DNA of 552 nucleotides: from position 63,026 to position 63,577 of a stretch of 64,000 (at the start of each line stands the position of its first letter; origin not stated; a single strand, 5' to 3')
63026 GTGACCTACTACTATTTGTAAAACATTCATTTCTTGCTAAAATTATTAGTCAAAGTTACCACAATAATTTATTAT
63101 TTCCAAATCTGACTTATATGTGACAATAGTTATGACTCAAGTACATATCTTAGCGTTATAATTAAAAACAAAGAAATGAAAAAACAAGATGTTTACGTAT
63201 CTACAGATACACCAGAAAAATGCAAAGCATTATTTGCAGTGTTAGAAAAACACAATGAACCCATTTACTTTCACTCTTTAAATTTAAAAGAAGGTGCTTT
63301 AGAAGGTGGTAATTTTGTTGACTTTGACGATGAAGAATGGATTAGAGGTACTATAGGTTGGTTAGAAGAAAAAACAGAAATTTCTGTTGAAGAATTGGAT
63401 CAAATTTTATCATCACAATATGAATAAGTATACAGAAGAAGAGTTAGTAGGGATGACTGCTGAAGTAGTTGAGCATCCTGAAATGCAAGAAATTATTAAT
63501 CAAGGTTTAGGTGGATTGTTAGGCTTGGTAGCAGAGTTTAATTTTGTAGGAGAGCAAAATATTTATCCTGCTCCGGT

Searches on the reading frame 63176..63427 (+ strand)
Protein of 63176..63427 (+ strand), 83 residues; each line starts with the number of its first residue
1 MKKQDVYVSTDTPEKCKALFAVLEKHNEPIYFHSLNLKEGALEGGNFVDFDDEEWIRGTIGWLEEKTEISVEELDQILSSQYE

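Call 7: search_protein_families(library=pfam, proteins=[window:63176-63427:+], max_evalue=1)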
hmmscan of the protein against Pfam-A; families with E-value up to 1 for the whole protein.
window:63176-63427:+ (83 aa): 0 families

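Call 8: search_protein_families(library=phrogs, proteins=[window:63176-63427:+], max_evalue=0.1)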
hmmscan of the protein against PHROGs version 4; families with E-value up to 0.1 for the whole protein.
window:63176-63427:+ (83 aa): 0 families

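Call 32: search_protein_families(library=pfam, alignment_id=A5, max_evalue=0.01)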
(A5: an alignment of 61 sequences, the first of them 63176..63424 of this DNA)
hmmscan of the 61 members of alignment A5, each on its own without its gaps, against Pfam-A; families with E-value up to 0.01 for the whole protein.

A. member 1, window:63176-63424:+ (83 aa): 0 families

B. families by the number of members that match (of 61 scanned): 1 family
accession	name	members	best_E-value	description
PF21728.3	PADR1_N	1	0.0064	PADR1, N-terminal helical domain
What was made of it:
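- On Any curated protein family (Pfam-A, PHROGs v4) or solved structure: 0 of 61 modules match Pfam apart from one chance hit (call 32).
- Closest known: Promiscuous N-terminal modules of phage and viral accessory proteins. Different: No sequence relationship: 0 of 61 modules hit any Pfam model (call 32).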

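Call 33: search_protein_families(library=phrogs, alignment_id=A5, max_evalue=0.001)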
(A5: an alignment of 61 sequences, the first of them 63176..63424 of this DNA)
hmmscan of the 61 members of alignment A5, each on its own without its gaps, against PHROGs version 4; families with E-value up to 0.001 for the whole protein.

A. member 1, window:63176-63424:+ (83 aa): 0 families

B. families by the number of members that match (of 61 scanned): 0 families
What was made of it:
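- On Any curated protein family (Pfam-A, PHROGs v4) or solved structure: 0 of 61 match PHROGs (call 33).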

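Call 34: search_solved_structures(query=A5, max_evalue=1, show_alignments=2)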
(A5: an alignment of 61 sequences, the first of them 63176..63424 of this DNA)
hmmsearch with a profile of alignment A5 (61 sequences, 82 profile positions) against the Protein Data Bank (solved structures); distinct sequences matched with E-value up to 1: 7.
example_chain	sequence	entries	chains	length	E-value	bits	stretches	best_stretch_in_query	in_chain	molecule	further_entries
1eij_A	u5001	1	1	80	0.093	16.4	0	1-20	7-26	HYPOTHETICAL PROTEIN MTH1615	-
3t79_A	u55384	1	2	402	0.11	16.3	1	18-80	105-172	KLLA0E03807p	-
6p7w_E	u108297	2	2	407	0.11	16.2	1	18-80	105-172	Ndc10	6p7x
3sqi_A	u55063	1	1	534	0.15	15.8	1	18-80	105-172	KLLA0E03807p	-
1b33_A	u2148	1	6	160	0.33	14.7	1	10-42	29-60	ALLOPHYCOCYANIN, ALPHA CHAIN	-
3fcm_A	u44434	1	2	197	0.5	14.1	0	19-74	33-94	Hydrolase, NUDIX family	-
3hdt_A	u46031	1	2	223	0.54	14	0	6-77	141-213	putative kinase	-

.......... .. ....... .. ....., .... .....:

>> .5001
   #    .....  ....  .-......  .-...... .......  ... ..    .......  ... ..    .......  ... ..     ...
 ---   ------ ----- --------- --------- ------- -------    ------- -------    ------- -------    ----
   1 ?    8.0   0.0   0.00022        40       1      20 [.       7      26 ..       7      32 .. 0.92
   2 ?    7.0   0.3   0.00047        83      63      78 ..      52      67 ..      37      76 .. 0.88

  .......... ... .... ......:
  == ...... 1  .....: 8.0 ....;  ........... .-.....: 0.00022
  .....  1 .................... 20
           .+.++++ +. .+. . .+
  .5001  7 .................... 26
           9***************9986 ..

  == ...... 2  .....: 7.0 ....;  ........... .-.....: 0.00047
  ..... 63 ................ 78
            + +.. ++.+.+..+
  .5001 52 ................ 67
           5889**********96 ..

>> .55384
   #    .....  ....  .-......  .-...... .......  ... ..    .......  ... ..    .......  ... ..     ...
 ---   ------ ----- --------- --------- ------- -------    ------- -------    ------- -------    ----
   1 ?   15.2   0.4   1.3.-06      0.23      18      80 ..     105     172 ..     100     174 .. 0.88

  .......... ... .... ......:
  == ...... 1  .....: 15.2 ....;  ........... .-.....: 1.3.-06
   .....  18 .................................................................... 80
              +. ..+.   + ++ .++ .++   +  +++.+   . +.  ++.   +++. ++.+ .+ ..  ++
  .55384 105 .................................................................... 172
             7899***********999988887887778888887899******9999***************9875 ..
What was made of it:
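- On Any curated protein family (Pfam-A, PHROGs v4) or solved structure: Best PDB sequence E = 0.09 (call 34).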

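Call 37: predict_structure(alignment_id=A5)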
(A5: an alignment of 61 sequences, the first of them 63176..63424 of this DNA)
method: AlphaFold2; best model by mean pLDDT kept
length: 83 residues; sequences in the alignment: 61
mean_pLDDT: 94.5   pTM: 0.84
mean pLDDT of the five models: 94.5, 92.9, 92.7, 92.3, 92.3
residues with pLDDT >= 90: 71; 70-90: 11; 50-70: 1; < 50: 0
segments of 3 or more residues with pLDDT < 50: none
pLDDT, mean of each block of 10 residues (from residue 1): 95 98 98 97 94 93 88 97 80
secondary structure, 60 per line:
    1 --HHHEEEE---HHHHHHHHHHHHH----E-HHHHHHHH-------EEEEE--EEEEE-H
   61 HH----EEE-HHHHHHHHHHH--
elements in order: E6-9 H13-25 H32-39 E47-51 E54-58 E67-69 H71-81
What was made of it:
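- On The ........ module family itself (defined here): D: b6-9, a13-25, a32-39, b47-51, b54-58, b67-69, a71-81 (call 37).
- On Helix-turn-helix DNA-binding domains (HTH_11, HHH_2, WhiA HTH): D ends 2 residues after that helix (call 37).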

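Call 40: fold_search(model_id=the predicted structure, library=pdb)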
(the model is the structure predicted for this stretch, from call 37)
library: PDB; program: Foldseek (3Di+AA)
matches with E <= 10: 8; with E <= 0.001: 0
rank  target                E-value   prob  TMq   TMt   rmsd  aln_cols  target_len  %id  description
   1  9ki1_R                5.9e+00  0.02  0.28  0.08  12.3        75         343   17  Baseplate structure of Escherichia phage Mu (released 2025-02-12)
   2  3ga3                  6.3e+00  0.01  0.15  0.10   8.2        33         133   15  Crystal structure of the C-terminal domain of human MDA5 (released 2009-02-24)
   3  6vhy_B                8.7e+00  0.01  0.24  0.06   8.2       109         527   12  NpsA-ThdA, an artificially fused Adenylation-PCP di-domain NRPS from Klebsiella oxytoca (released 2020-06-24)
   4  1vp8                  8.7e+00  0.01  0.23  0.11  13.8        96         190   10  CRYSTAL STRUCTURE OF an alpha/beta domain of a putative pyruvate kinase (AF0103) FROM ARCHAEOGLOBUS FULGIDUS DSM 4304 AT (released 2004-10-26)
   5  3ps0_D                9.3e+00  0.04  0.27  0.09   5.6        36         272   14  The structure of the CRISPR-associated protein, csa2, from Sulfolobus solfataricus (released 2011-04-20)
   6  4kbx                  9.3e+00  0.03  0.23  0.05   6.7        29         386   24  Crystal structure of the pyridoxal-5'-phosphate dependent protein yhfx from escherichia coli (released 2014-05-21)
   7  4v7e_Cd               9.3e+00  0.01  0.21  0.17  11.9       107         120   14  Model of the small subunit RNA based on a 5.5 A cryo-EM map of Triticum aestivum translating 80S ribosome (released 2014-07-09)
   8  3di2_A                1.0e+01  0.01  0.20  0.15  12.1        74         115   16  Crystal structure of the complex of human interleukin-7 with unglycosylated human interleukin-7 receptor alpha ectodom (released 2009-01-27)
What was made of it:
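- On Any curated protein family (Pfam-A, PHROGs v4) or solved structure: Best Foldseek PDB hit E = 5.9, TM 0.28 (call 40).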

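Call 42: fold_search(model_id=the predicted structure, library=viral)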
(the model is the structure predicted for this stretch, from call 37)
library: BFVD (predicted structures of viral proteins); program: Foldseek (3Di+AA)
matches with E <= 10: 79; with E <= 0.001: 1
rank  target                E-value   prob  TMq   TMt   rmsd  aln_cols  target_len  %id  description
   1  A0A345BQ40            6.5e-06  1.00  0.79  0.21   4.3        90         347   32  (no name in the UniProt tables at hand)
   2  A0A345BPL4            5.5e-03  1.00  0.68  0.69   3.2        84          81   23  (no name in the UniProt tables at hand)
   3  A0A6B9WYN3            1.3e-02  0.99  0.55  0.19   4.7        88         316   14  (no name in the UniProt tables at hand)
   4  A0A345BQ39            1.7e-02  1.00  0.72  0.47   4.0        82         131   22  (no name in the UniProt tables at hand)
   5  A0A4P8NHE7            6.1e-02  0.96  0.60  0.34   4.6        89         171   18  Uncharacterized protein [Rheinheimera phage vB_RspM_Barba19A]
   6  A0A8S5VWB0            6.5e-02  0.98  0.62  0.65   3.1        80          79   11  (no name in the UniProt tables at hand)
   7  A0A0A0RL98            7.0e-02  0.98  0.67  0.52   3.3        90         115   12  (no name in the UniProt tables at hand)
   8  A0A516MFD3            8.5e-02  0.92  0.58  0.23   4.6        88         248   14  (no name in the UniProt tables at hand)
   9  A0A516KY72            9.0e-02  0.98  0.67  0.28   3.4        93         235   15  (no name in the UniProt tables at hand)
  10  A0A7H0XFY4            1.3e-01  0.97  0.67  0.51   3.2        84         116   14  Uncharacterized protein [Pseudomonas phage phiK7A1]
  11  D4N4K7                1.3e-01  0.93  0.58  0.59   3.8        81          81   17  Uncharacterized protein [Leuconostoc phage 1-A4]
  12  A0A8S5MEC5            2.9e-01  0.80  0.57  0.25   3.1        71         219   11  Uncharacterized protein [Siphoviridae sp. ctS1E53]
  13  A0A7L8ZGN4            3.3e-01  0.47  0.47  0.25   5.5        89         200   13  Uncharacterized protein [Escherichia phage VEcB]
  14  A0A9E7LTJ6            3.8e-01  0.82  0.61  0.65   3.7        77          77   17  Uncharacterized protein [Acinetobacter phage AB_SZ6]
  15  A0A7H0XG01            4.1e-01  0.66  0.60  0.46   4.6        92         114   12  Uncharacterized protein [Pseudomonas phage phiK7A1]
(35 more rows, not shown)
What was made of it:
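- Closest known: Uncharacterized small early proteins of cultured phages with a similar predicted fold. Same: Several hits come from one genome, so the fold is multi-copy elsewhere too (call 42).
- Several BFVD fold neighbours come from single phage genomes (call 42).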

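Call 52: search_dna_similar(query=window:63176-63424:+, collection=phages, mode=protein, max_evalue=5, max_rows=20)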
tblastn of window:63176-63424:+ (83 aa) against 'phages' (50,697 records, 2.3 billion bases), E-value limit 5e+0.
Records with a match: 1; places in all: 1; records where one place covers at least 80% of the query: 0.
Best place of each record, by identity: <60% 1.
By first word of the organism name: Alteromonas 1.
By host as written in the record: Alteromonas gracilis 9a2 1.
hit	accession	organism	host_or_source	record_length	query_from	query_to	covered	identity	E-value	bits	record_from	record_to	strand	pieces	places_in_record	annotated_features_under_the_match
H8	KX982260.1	Alteromonas phage PB15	Alteromonas gracilis 9a2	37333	6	50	54%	42.2%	2e-1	35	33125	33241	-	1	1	cell wall surface anchor family protein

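Call 59: find_homologous_proteins(query=A5, max_evalue=0.00001)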
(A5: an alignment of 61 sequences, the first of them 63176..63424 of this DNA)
Query A5 (61 sequences) (83 aa, profile of the alignment): 115 proteins with E <= 0.00001 among 1897 candidates.
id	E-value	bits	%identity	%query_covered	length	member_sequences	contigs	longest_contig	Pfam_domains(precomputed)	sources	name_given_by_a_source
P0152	7.3e-21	92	-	-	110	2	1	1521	-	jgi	jgi:hypothetical protein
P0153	7.4e-21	92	35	94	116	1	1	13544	-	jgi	jgi:hypothetical protein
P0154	9.5e-21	92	32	94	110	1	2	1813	-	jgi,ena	jgi:hypothetical protein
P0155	1.0e-20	92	24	98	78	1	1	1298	-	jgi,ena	jgi:hypothetical protein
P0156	1.0e-20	92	32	100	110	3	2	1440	-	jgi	jgi:hypothetical protein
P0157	1.2e-20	91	33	100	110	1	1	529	-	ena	-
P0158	1.2e-20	91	33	100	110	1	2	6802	-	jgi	jgi:hypothetical protein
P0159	1.3e-20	91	35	100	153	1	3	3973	-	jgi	jgi:hypothetical protein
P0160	1.8e-20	91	30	100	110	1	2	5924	-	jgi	jgi:hypothetical protein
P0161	2.2e-20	91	33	100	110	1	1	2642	-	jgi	jgi:hypothetical protein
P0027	3.1e-20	90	-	-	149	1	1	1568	-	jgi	jgi:hypothetical protein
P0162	3.2e-20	90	27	100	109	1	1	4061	-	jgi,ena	jgi:hypothetical protein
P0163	4.5e-20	90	33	46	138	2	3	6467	-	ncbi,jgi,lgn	jgi:hypothetical protein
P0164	9.1e-20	89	37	95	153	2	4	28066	-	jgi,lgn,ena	jgi:hypothetical protein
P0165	1.0e-19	88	35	100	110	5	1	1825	-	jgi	jgi:hypothetical protein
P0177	3.9e-19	87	26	98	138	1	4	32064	-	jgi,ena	jgi:uncharacterized protein (DUF1786 family)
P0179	6.0e-19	86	25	94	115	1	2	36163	-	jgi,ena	jgi:hypothetical protein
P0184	9.4e-19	85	24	98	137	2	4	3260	-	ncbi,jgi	jgi:hypothetical protein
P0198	1.0e-17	82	24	98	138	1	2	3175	-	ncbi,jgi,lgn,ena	jgi:hypothetical protein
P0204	1.4e-16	78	26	98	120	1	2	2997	-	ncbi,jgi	jgi:hypothetical protein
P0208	4.2e-16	77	26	98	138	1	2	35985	-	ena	-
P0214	1.2e-15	75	29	98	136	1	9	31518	-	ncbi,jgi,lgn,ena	jgi:hypothetical protein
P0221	2.6e-15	74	26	98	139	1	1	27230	-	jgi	-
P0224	3.2e-15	74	27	100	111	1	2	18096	-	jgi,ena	jgi:hypothetical protein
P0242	2.9e-13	68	27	100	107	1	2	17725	-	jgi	jgi:hypothetical protein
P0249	4.0e-11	61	32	98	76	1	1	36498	-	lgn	-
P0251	4.6e-10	58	-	-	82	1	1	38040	-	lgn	-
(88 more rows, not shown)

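Call 60: find_encoding_contigs(protein=P0214, flank=10000, max_places=3)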
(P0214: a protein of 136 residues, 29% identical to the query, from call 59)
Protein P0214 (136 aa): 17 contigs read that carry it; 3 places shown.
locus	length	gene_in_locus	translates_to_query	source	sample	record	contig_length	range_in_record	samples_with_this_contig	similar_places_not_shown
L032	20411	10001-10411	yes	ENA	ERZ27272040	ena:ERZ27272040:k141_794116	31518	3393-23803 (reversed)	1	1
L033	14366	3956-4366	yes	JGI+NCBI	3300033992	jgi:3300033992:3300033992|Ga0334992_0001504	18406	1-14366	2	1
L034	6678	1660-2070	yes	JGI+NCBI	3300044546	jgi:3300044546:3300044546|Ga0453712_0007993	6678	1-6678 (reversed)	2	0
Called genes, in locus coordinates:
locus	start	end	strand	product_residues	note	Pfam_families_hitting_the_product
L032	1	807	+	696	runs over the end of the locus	-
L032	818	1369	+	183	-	PF14550:Peptidase_S78_2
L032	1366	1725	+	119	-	-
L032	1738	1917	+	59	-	-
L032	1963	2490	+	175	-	-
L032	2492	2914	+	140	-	-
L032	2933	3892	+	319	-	-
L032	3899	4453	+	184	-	-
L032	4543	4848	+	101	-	-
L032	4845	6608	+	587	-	-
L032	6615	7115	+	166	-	PF20459:DUF6712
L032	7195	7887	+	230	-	-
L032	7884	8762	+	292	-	-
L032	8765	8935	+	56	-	-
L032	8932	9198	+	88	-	-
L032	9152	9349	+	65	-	-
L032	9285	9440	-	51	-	-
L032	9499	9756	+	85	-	-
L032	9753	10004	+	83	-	-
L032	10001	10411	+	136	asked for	-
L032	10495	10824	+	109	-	-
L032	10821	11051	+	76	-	-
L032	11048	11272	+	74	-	-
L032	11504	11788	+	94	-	-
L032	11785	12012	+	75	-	-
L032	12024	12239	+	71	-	-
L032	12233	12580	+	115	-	-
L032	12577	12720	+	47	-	-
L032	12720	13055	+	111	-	-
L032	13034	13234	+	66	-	-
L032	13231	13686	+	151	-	-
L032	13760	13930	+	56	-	-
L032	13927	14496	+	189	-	-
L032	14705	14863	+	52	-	-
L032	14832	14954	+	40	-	-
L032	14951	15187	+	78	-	-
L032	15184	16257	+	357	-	PF00145:DNA_methylase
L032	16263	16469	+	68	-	-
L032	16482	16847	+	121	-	PF11325:DUF3127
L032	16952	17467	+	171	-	PF04404:ERF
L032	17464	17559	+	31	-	-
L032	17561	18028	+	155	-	-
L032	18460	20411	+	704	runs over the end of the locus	PF08800:BT4734-like_N, PF08707:PriCT_2, PF05272:VapE-like_dom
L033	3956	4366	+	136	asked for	-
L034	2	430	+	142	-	?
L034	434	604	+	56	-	-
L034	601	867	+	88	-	-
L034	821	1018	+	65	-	-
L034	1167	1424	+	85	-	-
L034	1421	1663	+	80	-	-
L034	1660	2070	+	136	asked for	-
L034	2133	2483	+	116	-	-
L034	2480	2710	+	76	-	-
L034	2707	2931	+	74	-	-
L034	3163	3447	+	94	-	-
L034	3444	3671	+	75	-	-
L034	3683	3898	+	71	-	-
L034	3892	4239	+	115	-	-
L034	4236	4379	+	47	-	-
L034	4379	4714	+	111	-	-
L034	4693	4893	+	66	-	-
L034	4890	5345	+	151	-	-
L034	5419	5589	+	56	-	-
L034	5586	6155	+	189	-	-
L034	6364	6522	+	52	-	-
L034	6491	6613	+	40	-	-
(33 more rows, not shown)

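Call 61: find_encoding_contigs(protein=P0251, flank=10000, max_places=2)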
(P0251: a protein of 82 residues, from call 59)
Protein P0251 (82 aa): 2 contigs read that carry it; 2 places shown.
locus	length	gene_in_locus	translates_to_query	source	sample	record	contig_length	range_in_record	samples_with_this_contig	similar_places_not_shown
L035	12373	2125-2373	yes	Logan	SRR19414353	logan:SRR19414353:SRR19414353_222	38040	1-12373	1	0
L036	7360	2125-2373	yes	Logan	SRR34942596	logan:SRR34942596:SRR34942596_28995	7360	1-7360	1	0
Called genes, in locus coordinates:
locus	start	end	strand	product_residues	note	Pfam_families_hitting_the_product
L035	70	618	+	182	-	-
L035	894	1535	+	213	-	PF12083:DUF3560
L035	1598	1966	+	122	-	-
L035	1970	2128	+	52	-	-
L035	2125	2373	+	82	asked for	-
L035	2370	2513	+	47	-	-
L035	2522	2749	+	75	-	-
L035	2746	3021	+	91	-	-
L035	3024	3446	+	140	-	PF08299:Bac_DnaA_C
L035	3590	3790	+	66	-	-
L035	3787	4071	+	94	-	-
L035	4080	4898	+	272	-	PF01555:N6_N4_Mtase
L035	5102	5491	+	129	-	-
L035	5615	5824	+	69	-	-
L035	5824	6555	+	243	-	-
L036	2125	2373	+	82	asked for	-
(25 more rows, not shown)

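Call 62: find_encoding_contigs(protein=P0249, flank=10000, max_places=2)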
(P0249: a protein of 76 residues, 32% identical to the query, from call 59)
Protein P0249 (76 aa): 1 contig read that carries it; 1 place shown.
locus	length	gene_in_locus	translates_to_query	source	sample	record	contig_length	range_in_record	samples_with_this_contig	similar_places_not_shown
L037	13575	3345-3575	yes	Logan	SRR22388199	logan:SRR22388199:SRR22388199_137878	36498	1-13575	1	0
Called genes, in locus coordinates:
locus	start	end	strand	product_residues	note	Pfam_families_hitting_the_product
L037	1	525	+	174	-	?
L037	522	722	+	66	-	-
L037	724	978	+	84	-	-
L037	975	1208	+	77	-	-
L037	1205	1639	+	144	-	-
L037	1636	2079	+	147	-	PF08291:Peptidase_M15_3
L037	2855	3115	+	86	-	-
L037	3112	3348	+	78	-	-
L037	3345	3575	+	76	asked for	-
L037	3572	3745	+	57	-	-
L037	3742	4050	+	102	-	-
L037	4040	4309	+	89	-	-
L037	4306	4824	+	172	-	-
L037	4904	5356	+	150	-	-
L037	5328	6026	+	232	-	PF00145:DNA_methylase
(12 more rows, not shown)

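Call 77: list_cluster_members(proteins=[P0214, P0198, P0163, P0184, P0204])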
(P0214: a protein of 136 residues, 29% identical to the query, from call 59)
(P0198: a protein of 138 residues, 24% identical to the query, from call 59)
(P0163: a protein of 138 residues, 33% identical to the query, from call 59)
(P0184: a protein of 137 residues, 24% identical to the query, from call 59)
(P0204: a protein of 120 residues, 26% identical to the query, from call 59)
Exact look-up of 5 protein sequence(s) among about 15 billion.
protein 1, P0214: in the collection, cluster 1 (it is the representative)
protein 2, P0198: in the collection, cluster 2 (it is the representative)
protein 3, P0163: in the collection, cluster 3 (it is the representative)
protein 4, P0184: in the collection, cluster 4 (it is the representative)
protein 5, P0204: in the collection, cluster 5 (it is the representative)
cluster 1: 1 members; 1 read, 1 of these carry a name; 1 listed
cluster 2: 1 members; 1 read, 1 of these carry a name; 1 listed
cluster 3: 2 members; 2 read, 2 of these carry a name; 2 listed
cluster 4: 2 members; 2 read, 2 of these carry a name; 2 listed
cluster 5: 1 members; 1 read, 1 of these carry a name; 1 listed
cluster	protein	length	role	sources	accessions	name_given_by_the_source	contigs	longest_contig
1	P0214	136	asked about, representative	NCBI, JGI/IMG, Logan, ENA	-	hypothetical protein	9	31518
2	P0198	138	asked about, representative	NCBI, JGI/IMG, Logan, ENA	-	hypothetical protein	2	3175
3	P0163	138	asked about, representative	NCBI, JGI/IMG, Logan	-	hypothetical protein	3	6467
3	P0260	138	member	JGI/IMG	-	hypothetical protein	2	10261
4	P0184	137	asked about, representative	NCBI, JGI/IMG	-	hypothetical protein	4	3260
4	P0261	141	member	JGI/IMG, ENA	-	hypothetical protein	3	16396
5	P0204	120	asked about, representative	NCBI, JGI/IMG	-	hypothetical protein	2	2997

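Call 90: find_encoding_contigs(protein=P0221, flank=4000, max_places=1)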
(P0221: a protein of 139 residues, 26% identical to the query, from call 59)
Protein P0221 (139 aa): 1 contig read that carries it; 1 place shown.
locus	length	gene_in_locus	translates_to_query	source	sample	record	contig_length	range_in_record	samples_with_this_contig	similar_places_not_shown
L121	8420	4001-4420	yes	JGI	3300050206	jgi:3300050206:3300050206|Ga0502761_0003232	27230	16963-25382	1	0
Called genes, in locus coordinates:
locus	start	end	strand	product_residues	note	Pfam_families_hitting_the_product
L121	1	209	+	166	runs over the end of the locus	PF20459:DUF6712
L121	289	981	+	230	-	-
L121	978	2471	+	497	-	-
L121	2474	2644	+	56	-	-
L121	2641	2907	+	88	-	-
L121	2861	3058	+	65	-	-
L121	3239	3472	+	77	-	-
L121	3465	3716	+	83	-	-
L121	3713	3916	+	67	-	-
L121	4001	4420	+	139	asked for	-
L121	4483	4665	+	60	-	-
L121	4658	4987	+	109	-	-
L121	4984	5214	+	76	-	-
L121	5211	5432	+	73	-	-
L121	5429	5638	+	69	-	-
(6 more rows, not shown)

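Call 91: find_encoding_contigs(protein=P0208, flank=4000, max_places=1)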
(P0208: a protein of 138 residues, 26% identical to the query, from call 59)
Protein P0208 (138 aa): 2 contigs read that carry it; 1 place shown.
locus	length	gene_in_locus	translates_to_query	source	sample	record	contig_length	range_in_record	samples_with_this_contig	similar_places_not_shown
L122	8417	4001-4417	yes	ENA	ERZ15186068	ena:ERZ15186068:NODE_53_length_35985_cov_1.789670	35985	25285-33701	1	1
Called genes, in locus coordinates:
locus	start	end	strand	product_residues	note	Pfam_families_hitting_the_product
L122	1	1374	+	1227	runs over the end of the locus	-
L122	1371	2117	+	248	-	-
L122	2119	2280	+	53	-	-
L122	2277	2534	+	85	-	-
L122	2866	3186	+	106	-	-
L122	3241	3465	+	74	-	-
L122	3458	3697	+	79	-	-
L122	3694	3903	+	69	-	-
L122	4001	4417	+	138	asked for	-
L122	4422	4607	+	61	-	-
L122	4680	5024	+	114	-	-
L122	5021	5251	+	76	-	-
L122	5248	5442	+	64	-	-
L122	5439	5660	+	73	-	-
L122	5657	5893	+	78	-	-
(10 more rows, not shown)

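Call 92: find_encoding_contigs(protein=P0177, flank=4000, max_places=1)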
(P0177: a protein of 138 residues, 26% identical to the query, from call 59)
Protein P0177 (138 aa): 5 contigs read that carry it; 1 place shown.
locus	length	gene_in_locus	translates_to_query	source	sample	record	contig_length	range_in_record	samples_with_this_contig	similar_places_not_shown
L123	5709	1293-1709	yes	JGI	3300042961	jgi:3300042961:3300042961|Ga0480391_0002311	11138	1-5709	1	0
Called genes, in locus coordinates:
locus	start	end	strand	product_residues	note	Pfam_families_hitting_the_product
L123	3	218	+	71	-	?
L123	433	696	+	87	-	-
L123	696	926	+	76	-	-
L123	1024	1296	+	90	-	-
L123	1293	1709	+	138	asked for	-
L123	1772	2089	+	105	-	-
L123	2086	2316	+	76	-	-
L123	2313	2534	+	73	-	-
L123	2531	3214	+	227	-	-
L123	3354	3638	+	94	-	-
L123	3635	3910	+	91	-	-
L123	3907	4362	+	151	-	-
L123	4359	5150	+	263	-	PF01507:PAPS_reduct (faint)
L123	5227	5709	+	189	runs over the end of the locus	-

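Call 95: find_encoding_contigs(protein=P0179, flank=3000, max_places=1)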
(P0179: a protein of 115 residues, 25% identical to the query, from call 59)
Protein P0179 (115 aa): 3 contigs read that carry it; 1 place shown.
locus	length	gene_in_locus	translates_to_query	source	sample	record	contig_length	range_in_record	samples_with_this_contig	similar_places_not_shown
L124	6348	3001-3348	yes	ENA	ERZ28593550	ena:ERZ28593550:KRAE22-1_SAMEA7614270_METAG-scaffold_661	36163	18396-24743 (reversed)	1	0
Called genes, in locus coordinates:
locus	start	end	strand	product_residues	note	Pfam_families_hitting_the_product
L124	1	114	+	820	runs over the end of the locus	PF08800:BT4734-like_N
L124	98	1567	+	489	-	PF00270:DEAD, PF04851:ResIII, PF00271:Helicase_C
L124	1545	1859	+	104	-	-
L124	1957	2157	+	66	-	PF20600:ExoX-like_C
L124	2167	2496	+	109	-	-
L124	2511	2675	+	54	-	-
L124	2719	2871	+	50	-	-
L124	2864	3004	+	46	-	-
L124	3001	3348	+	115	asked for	-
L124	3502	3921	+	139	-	-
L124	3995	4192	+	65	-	-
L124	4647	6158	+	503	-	PF01555:N6_N4_Mtase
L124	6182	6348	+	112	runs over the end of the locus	PF18932:DUF5681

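Call 96: find_encoding_contigs(protein=P0224, flank=3000, max_places=1)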
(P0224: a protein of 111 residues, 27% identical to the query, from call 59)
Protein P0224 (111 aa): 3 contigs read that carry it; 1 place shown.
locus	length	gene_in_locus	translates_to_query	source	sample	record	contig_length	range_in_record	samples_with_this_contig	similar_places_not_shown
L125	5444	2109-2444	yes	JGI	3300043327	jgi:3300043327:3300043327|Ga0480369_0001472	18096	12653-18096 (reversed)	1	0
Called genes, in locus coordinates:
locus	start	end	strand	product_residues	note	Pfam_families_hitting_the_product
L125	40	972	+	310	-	PF00271:Helicase_C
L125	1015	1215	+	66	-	PF20600:ExoX-like_C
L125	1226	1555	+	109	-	-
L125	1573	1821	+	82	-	-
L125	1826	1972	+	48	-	-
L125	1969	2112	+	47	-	-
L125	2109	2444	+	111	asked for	-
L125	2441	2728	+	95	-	-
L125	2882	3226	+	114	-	-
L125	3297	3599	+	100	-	-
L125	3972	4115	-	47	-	-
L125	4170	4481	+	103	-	-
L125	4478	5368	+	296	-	-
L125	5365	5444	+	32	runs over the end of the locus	-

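Call 97: find_encoding_contigs(protein=P0242, flank=3000, max_places=1)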
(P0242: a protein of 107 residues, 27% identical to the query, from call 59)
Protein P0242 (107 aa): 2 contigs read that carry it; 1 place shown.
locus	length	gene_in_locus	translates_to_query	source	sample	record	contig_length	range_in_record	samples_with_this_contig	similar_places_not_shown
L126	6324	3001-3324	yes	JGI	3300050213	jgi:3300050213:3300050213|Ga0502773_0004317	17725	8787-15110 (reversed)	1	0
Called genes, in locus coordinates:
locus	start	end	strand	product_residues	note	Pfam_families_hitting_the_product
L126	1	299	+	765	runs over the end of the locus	PF09250:Prim-Pol (weak), PF13148:DUF3987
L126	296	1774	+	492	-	PF00270:DEAD, PF04851:ResIII, PF18766:SWI2_SNF2 (faint), PF00271:Helicase_C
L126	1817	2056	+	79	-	-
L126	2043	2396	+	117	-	-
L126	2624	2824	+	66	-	-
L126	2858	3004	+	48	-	-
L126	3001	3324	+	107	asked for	-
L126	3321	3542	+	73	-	-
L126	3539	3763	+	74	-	-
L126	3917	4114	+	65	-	-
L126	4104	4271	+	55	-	-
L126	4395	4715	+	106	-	PF07960:CBP4 (faint)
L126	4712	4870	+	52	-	-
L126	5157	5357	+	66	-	-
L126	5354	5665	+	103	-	-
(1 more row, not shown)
